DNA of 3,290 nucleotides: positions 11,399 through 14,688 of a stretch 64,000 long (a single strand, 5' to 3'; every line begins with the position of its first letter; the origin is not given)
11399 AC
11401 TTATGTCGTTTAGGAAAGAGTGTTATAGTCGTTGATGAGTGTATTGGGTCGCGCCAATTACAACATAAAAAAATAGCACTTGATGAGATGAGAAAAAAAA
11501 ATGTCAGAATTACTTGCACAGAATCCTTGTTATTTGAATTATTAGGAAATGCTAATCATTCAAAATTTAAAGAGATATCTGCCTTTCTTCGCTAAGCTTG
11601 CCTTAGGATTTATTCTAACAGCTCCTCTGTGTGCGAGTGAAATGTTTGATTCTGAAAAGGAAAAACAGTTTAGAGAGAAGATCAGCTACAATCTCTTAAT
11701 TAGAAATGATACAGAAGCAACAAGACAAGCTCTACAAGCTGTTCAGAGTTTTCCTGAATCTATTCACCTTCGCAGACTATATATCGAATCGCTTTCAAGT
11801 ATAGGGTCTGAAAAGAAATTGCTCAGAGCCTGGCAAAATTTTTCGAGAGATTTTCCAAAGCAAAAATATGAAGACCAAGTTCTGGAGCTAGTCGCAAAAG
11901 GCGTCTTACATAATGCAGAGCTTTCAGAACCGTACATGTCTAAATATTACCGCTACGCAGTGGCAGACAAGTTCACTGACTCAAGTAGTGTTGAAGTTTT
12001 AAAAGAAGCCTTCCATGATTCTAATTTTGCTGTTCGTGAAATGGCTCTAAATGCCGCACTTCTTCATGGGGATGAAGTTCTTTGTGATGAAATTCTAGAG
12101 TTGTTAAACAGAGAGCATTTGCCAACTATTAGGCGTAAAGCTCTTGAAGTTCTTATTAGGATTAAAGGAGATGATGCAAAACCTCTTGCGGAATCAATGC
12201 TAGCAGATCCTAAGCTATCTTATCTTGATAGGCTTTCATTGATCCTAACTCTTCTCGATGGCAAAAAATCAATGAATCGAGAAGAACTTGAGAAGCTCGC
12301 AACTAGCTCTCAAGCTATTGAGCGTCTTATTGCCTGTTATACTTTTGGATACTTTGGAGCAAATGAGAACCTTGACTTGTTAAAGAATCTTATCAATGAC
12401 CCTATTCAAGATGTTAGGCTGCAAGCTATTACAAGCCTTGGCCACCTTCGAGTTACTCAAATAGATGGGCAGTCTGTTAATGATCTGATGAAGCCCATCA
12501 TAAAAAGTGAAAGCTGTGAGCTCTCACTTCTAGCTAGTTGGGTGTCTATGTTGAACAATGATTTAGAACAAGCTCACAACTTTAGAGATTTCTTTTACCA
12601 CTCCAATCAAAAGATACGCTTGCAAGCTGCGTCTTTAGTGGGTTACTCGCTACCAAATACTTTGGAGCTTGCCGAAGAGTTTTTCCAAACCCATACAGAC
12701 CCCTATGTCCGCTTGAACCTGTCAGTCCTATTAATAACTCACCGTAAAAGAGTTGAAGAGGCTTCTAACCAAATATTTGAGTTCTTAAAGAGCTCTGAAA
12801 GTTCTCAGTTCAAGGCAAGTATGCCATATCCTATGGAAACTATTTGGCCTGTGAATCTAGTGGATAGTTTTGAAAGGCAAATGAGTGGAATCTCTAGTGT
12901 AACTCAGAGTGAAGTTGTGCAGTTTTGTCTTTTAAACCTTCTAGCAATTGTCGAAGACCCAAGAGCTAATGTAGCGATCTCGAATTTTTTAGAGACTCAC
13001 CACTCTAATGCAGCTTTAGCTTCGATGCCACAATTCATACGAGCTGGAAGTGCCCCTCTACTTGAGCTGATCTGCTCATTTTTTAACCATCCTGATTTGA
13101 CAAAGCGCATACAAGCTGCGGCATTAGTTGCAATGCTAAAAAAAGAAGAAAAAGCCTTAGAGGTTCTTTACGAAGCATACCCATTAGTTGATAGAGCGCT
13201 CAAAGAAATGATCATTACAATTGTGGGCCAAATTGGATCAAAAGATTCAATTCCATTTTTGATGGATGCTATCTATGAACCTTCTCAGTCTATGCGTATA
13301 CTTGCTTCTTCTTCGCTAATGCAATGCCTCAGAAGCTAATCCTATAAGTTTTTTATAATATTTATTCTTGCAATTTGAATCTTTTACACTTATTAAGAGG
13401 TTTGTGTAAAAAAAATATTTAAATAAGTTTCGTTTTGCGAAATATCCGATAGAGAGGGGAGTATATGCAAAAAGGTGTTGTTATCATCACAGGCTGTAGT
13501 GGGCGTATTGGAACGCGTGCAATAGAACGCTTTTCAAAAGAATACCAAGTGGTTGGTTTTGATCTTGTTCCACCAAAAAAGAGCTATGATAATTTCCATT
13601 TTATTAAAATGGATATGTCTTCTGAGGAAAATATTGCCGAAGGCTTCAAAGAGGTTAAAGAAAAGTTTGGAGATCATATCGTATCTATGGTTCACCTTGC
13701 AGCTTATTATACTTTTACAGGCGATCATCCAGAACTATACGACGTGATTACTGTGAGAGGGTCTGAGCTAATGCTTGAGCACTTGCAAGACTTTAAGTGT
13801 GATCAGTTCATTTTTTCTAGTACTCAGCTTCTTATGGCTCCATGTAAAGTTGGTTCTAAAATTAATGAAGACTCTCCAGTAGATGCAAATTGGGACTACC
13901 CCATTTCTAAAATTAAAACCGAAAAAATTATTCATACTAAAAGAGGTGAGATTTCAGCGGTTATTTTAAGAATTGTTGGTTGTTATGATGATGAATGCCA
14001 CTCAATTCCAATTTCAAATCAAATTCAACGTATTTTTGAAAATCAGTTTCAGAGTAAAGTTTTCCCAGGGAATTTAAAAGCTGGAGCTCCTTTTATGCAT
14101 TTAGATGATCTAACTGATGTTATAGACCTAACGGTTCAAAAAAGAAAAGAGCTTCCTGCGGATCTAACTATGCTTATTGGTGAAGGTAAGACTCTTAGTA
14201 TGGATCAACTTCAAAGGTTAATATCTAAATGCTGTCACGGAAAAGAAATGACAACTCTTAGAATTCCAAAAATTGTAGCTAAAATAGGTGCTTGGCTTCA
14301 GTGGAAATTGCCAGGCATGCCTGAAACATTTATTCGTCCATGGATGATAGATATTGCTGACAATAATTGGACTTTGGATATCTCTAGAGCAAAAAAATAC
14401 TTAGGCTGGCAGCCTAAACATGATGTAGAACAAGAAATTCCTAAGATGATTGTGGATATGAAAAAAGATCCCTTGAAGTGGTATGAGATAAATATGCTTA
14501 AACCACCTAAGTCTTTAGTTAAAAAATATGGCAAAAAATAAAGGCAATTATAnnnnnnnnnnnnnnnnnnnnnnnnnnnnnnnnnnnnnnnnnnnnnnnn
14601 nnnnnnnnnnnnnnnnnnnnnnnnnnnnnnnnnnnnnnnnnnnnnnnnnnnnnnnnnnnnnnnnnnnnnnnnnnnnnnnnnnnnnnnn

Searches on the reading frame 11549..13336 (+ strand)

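Call 32: search_protein_families(library=pfam, proteins=[window:11549-13336:+], max_evalue=0.001)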
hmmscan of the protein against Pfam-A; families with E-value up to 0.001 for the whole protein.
window:11549-13336:+ (596 aa): 3 families
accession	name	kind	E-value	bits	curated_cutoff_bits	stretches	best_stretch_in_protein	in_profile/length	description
PF13646.12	HEAT_2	-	6.7e-24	84.4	27.7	3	149-222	2-75/88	HEAT repeats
PF02985.28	HEAT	-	3.1e-07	30.5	23.5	0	276-300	3-27/31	HEAT repeat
PF11838.14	ERAP1_C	-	0.00015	21.7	38.2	0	46-144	172-269/318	ERAP1-like C-terminal domain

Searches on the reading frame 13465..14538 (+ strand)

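Call 34: search_protein_families(library=pfam, proteins=[window:13465-14538:+], max_evalue=0.001)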
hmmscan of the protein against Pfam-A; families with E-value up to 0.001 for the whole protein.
window:13465-14538:+ (358 aa): 3 families
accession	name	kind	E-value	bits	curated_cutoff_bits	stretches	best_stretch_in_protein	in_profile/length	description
PF01370.27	Epimerase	-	1.7e-17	64.1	20.9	1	6-233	1-234/240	NAD dependent epimerase/dehydratase family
PF16363.11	GDP_Man_Dehyd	-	6.2e-13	49.3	27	1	7-328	1-332/332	GDP-mannose 4,6 dehydratase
PF01073.25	3Beta_HSD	-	4.6e-05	23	22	1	7-161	1-162/280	3-beta hydroxysteroid dehydrogenase/isomerase family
